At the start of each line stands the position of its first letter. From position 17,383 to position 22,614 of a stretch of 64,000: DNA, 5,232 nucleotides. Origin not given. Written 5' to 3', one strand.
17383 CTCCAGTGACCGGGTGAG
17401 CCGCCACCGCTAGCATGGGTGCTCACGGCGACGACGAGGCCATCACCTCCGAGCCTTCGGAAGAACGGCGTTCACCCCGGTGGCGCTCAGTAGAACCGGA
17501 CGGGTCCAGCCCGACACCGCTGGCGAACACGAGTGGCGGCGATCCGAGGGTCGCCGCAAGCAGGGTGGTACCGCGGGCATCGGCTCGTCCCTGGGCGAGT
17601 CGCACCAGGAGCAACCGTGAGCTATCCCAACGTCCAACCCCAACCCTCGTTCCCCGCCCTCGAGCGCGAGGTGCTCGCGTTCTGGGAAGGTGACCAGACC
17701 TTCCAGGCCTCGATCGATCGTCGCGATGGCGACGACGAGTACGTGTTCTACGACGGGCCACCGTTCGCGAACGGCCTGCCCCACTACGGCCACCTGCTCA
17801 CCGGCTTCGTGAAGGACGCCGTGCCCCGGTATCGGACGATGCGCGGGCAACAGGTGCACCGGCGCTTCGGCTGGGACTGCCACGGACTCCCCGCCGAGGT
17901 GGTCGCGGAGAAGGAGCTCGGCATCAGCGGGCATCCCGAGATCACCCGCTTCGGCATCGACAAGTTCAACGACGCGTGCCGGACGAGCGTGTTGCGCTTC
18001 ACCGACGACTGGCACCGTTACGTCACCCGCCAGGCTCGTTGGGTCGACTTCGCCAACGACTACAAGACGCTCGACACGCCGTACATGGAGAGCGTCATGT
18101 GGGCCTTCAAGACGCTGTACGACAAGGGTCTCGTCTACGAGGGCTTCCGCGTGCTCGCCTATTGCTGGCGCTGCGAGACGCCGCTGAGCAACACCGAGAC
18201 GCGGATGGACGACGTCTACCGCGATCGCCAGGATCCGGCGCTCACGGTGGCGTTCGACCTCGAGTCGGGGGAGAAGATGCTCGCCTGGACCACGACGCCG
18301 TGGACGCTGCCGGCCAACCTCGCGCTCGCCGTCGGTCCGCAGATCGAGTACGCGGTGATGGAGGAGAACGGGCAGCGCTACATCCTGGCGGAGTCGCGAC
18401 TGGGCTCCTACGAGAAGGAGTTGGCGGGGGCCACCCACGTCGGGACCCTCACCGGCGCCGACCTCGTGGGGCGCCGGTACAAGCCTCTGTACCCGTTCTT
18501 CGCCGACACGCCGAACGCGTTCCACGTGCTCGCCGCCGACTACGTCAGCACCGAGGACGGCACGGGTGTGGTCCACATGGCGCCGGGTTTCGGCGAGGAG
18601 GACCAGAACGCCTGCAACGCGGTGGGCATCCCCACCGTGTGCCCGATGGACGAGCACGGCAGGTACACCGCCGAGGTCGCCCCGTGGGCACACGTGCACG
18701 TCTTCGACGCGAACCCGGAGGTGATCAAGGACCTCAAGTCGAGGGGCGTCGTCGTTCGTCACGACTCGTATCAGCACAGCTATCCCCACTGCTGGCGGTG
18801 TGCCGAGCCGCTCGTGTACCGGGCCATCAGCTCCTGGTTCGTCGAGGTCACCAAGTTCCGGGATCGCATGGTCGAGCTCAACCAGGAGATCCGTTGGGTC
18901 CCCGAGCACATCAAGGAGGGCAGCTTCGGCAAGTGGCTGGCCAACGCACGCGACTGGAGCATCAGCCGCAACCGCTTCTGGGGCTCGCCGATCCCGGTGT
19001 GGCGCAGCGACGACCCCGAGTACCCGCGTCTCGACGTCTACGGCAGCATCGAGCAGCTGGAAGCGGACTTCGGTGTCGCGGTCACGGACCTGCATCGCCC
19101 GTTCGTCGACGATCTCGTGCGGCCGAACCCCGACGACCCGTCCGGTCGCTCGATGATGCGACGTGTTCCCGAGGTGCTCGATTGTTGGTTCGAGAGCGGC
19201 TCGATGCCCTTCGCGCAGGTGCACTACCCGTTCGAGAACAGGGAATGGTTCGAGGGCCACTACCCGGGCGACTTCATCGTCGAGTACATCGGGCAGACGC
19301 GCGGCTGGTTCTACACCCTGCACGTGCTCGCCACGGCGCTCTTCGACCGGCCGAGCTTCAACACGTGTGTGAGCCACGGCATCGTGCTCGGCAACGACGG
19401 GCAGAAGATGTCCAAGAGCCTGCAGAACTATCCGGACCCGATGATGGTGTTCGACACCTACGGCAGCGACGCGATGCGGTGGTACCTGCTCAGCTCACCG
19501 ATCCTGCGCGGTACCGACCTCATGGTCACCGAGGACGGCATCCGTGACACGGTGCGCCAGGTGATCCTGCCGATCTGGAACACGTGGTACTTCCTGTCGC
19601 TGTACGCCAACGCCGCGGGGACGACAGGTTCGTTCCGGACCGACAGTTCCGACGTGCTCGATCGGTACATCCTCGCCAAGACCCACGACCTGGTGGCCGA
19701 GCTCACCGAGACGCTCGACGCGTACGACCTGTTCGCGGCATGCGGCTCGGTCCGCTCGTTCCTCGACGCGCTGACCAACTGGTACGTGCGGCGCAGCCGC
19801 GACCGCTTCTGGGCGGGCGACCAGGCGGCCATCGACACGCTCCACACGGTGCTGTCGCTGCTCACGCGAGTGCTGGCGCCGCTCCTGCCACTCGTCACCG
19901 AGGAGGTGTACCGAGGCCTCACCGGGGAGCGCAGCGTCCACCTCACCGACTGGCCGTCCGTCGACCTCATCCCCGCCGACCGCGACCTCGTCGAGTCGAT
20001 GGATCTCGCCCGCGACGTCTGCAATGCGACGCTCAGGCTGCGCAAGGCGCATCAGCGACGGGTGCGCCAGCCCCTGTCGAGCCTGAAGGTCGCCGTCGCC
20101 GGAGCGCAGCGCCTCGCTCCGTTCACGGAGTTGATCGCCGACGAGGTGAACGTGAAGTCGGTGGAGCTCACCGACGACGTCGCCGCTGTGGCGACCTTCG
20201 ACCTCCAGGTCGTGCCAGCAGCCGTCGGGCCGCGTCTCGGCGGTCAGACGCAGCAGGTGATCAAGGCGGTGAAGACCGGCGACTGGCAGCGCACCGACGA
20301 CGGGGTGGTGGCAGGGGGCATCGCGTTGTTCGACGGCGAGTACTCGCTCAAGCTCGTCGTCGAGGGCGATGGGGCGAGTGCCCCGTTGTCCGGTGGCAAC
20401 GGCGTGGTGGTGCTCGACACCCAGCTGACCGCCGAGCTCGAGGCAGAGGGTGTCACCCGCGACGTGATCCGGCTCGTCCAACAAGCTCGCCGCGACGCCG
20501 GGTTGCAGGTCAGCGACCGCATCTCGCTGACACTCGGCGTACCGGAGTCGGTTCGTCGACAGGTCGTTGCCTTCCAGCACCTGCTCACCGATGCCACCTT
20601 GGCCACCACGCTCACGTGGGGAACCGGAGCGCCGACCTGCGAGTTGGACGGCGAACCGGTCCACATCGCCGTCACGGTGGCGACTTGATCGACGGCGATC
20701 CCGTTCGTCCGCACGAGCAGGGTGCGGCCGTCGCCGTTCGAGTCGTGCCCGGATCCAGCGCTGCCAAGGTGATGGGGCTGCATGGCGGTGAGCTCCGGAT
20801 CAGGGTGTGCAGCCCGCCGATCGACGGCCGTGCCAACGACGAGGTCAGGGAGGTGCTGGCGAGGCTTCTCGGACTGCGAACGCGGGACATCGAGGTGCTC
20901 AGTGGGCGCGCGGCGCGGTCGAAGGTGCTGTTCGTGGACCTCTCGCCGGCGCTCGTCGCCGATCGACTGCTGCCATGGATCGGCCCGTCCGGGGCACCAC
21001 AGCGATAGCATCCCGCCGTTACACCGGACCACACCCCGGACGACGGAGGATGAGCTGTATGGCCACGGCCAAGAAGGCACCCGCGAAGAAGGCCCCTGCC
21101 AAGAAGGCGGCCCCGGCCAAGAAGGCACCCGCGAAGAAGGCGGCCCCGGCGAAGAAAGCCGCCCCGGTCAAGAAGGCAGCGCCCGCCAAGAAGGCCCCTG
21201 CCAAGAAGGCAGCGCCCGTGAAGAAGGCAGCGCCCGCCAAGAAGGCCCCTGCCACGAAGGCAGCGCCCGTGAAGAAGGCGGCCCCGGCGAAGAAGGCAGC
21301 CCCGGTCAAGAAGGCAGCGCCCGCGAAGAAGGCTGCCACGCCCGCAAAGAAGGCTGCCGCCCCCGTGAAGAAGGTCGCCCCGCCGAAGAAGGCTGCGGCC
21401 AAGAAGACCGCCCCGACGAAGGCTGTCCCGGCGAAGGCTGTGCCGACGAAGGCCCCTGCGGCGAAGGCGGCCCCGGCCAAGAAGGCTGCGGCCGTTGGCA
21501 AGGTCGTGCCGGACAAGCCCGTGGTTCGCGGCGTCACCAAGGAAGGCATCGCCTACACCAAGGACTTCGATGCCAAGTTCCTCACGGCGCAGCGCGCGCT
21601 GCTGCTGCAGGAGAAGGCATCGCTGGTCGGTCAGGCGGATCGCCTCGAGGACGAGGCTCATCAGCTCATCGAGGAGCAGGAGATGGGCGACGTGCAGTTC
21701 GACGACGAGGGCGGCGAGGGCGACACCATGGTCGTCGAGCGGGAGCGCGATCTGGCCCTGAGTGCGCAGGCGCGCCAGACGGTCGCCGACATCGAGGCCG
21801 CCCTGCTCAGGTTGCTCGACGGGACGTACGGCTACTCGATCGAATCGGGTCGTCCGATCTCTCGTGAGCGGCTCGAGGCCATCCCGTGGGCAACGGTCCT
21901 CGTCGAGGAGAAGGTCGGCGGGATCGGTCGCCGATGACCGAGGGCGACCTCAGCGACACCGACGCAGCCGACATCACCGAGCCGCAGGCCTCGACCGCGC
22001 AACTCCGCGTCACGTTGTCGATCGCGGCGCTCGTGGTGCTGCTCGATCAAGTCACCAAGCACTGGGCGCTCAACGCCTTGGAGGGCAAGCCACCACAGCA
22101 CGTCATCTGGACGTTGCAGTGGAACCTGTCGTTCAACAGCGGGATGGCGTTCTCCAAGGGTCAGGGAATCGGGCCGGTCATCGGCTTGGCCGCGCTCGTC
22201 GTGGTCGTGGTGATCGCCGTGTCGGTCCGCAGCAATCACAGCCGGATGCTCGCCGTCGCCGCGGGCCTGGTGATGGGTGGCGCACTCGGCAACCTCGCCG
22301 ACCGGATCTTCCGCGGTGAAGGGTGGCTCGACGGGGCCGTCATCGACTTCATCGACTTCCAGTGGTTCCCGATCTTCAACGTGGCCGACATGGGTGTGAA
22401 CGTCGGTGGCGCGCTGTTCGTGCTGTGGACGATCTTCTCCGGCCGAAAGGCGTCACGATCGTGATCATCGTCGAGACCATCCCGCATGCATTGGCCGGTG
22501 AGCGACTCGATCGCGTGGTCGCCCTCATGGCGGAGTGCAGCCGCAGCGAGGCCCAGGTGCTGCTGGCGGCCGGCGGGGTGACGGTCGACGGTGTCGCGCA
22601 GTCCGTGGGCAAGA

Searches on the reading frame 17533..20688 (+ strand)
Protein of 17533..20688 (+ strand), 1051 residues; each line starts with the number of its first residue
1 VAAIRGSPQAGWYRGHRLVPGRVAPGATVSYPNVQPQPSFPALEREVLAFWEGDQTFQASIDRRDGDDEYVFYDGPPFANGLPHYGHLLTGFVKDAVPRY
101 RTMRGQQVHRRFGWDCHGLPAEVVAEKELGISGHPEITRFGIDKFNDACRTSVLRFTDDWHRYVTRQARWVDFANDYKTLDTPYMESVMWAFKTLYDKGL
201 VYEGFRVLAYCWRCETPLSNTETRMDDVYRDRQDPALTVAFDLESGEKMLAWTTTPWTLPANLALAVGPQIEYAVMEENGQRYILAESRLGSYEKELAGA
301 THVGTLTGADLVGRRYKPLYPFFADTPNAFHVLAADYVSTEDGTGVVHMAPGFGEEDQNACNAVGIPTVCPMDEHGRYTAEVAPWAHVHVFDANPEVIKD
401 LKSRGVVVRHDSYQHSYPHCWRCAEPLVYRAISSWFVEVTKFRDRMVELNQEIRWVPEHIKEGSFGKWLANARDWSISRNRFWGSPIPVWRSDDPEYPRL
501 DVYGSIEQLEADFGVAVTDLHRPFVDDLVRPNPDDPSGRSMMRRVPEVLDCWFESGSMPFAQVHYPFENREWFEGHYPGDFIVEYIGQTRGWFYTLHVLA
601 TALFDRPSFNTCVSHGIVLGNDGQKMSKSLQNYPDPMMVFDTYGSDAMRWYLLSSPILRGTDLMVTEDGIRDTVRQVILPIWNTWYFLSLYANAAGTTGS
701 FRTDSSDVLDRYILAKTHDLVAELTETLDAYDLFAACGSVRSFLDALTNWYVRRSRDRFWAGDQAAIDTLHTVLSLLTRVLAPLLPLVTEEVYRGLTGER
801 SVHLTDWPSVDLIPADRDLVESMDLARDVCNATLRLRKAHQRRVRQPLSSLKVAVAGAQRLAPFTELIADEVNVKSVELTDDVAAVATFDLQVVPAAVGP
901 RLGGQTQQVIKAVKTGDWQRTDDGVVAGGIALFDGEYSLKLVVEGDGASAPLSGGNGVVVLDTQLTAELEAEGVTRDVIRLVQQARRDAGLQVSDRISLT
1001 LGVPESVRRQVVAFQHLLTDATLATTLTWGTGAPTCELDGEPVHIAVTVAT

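Call 77: search_protein_families(library=pfam, proteins=[window:17533-20688:+], max_evalue=0.0001)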
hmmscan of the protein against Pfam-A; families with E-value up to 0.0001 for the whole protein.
window:17533-20688:+ (1051 aa): 4 families
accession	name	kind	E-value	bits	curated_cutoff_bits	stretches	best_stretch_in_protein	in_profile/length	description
PF00133.28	tRNA-synt_1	-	1.5e-128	429.5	22.7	1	47-660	2-410/414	tRNA synthetases class I (I, L, M and V)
PF08264.19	Anticodon_1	-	4.8e-26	91.8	25.1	1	710-848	1-144/148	Anticodon-binding domain of tRNA ligase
PF19302.4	DUF5915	-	3.9e-24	85.7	27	1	866-1049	2-194/195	Domain of unknown function (DUF5915)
PF09334.17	tRNA-synt_1g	-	3.6e-19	69.2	20.1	1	77-221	8-133/391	tRNA synthetases class I (M)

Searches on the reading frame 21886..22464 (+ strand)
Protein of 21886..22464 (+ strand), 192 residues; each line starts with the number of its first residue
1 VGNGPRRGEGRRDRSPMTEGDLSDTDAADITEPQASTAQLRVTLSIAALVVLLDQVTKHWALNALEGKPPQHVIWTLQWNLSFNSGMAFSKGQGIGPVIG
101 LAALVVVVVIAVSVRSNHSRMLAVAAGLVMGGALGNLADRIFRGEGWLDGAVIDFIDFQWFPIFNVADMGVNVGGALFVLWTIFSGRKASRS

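Call 77: search_protein_families(library=pfam, proteins=[window:21886-22464:+], max_evalue=0.0001)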
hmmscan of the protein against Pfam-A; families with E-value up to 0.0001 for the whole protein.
window:21886-22464:+ (192 aa): 1 family
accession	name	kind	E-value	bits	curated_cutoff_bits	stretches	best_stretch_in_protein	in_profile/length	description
PF01252.23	Peptidase_A8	-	3.6e-31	108.7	25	1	46-184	1-142/142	Signal peptidase (SPase) II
